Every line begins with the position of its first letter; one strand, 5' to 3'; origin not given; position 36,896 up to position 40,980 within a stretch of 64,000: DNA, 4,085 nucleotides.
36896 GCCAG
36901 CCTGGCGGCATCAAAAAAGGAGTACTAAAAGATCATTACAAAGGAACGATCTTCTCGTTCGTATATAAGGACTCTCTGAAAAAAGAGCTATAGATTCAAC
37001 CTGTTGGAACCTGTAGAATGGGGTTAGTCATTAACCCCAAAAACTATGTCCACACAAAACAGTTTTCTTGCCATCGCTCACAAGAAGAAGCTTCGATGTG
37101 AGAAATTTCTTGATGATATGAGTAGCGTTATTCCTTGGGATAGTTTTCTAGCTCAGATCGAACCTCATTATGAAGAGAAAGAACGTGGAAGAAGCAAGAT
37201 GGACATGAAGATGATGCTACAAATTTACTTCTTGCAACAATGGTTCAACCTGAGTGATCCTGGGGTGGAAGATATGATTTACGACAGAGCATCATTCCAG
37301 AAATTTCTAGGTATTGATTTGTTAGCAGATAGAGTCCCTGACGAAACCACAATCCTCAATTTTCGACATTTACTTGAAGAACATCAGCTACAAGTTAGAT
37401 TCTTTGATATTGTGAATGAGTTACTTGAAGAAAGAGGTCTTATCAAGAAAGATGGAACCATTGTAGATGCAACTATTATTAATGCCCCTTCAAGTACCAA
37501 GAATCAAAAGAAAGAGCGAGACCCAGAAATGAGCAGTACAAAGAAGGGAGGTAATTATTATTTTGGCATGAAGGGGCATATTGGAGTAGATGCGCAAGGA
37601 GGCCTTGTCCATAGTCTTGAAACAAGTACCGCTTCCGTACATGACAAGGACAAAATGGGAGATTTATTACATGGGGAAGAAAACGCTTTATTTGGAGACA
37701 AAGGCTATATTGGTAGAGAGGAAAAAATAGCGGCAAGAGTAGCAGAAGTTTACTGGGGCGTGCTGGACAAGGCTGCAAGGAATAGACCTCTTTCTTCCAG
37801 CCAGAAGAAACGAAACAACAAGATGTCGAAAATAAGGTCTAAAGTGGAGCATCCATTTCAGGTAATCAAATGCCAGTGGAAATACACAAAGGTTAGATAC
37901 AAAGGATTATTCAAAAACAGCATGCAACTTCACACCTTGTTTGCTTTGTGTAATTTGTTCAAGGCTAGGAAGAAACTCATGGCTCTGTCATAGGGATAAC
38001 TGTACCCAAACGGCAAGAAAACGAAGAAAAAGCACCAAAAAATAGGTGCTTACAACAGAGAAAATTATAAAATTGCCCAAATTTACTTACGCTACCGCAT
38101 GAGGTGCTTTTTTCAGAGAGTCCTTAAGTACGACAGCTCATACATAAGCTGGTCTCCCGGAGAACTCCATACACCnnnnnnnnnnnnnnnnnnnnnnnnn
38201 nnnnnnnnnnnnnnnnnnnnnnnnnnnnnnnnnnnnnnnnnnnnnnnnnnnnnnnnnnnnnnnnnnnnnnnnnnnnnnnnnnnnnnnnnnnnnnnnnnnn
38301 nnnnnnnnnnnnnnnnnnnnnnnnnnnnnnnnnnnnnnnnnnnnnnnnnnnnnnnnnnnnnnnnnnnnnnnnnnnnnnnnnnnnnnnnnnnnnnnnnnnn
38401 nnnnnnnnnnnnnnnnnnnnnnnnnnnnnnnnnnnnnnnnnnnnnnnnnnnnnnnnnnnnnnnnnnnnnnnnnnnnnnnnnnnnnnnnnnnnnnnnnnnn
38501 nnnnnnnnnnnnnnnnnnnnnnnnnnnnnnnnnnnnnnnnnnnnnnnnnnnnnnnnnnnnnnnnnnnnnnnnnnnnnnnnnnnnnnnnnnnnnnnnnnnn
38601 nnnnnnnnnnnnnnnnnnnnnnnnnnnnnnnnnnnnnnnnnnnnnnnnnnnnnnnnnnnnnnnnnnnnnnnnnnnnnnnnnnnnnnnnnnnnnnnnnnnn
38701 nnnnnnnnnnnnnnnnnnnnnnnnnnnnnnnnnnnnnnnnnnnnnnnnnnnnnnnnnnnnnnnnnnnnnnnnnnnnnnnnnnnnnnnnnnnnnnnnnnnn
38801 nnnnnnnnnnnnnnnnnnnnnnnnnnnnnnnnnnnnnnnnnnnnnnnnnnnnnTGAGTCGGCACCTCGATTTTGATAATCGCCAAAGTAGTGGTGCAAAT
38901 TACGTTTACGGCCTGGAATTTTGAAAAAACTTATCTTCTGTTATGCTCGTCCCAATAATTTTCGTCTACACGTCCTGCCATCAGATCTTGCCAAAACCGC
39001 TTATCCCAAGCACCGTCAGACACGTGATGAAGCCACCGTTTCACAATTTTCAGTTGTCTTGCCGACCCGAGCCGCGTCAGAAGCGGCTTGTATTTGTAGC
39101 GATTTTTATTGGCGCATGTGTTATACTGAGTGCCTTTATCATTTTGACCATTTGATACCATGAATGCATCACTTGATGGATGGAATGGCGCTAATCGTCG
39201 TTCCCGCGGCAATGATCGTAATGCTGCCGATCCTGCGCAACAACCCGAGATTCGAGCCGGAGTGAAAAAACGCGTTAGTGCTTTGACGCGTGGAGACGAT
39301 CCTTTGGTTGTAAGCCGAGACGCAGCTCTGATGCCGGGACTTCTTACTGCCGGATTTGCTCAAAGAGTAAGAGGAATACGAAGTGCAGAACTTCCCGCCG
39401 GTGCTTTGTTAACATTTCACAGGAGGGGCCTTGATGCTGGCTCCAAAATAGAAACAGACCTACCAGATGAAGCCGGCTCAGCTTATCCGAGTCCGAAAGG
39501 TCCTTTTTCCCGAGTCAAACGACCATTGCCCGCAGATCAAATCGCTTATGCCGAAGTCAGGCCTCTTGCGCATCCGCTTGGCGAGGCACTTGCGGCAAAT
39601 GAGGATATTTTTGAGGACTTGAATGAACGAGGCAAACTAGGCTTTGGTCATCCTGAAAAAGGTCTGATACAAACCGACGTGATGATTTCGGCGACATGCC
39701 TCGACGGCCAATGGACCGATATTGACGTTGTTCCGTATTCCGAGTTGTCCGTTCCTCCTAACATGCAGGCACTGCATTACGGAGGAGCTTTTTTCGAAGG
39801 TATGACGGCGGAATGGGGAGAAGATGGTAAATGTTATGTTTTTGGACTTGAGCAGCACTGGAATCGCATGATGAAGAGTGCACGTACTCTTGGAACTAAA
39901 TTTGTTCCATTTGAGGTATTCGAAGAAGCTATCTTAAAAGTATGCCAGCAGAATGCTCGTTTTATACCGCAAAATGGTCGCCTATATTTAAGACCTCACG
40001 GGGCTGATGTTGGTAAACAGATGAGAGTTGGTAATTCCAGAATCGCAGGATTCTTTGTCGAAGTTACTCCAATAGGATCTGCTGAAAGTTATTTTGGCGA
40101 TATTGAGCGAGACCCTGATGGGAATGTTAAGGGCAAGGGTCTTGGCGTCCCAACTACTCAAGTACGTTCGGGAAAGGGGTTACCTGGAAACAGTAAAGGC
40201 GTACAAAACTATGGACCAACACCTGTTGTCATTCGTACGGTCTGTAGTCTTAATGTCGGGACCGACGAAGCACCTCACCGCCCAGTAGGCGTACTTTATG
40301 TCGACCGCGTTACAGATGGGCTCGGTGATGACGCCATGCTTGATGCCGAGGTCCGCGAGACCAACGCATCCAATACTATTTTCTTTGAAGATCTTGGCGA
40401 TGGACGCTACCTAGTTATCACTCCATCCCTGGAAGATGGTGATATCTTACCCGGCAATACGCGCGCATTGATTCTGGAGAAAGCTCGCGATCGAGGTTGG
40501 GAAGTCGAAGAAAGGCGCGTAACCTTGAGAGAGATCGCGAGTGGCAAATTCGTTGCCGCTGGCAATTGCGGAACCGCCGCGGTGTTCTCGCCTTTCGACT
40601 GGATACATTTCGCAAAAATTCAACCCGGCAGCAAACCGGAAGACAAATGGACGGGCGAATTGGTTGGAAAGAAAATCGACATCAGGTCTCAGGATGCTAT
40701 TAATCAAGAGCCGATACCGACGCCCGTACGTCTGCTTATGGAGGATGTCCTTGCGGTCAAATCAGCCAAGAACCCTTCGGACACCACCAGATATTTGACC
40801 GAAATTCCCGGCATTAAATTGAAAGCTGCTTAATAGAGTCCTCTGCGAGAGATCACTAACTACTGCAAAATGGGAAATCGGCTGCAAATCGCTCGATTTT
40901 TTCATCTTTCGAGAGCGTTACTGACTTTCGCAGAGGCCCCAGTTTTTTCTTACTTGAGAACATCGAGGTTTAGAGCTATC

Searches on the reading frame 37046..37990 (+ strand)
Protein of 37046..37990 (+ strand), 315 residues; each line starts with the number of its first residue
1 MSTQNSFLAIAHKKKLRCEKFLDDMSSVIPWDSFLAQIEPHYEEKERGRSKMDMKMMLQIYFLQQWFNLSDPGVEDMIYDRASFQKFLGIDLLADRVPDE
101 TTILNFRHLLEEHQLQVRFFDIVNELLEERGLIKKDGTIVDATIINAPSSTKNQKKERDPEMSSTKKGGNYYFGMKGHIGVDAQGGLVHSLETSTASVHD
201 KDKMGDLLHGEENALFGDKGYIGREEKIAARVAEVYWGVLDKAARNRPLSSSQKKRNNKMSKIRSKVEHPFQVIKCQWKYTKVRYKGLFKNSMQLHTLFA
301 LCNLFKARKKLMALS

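Call 33: search_protein_families(library=pfam, proteins=[window:37046-37990:+], max_evalue=0.001)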
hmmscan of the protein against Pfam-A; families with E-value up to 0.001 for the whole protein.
window:37046-37990:+ (315 aa): 5 families
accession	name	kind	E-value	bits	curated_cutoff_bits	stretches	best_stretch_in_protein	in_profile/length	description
PF01609.27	DDE_Tnp_1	-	1.9e-28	100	23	1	135-304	4-200/200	Transposase DDE domain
PF05598.16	DUF772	-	4.6e-20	71.8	23.1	1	48-119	1-70/74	Transposase domain (DUF772)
PF13359.12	DDE_Tnp_4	-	1.3e-12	48.1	24.8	1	155-303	13-158/158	DDE superfamily endonuclease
PF13612.12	DDE_Tnp_1_3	-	6.7e-08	33.1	27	1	138-275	8-142/155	Transposase DDE domain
PF13751.12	DDE_Tnp_1_6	-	0.0005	20.8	25.1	1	252-306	69-123/125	Transposase DDE domain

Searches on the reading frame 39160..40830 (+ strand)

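Call 33: search_protein_families(library=pfam, proteins=[window:39160-40830:+], max_evalue=0.001)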
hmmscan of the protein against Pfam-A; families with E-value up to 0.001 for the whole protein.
window:39160-40830:+ (557 aa): 1 family
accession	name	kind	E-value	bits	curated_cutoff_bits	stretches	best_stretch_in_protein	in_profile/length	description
PF01063.24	Aminotran_4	-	6e-15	56.1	28.5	1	396-471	145-214/223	Amino-transferase class IV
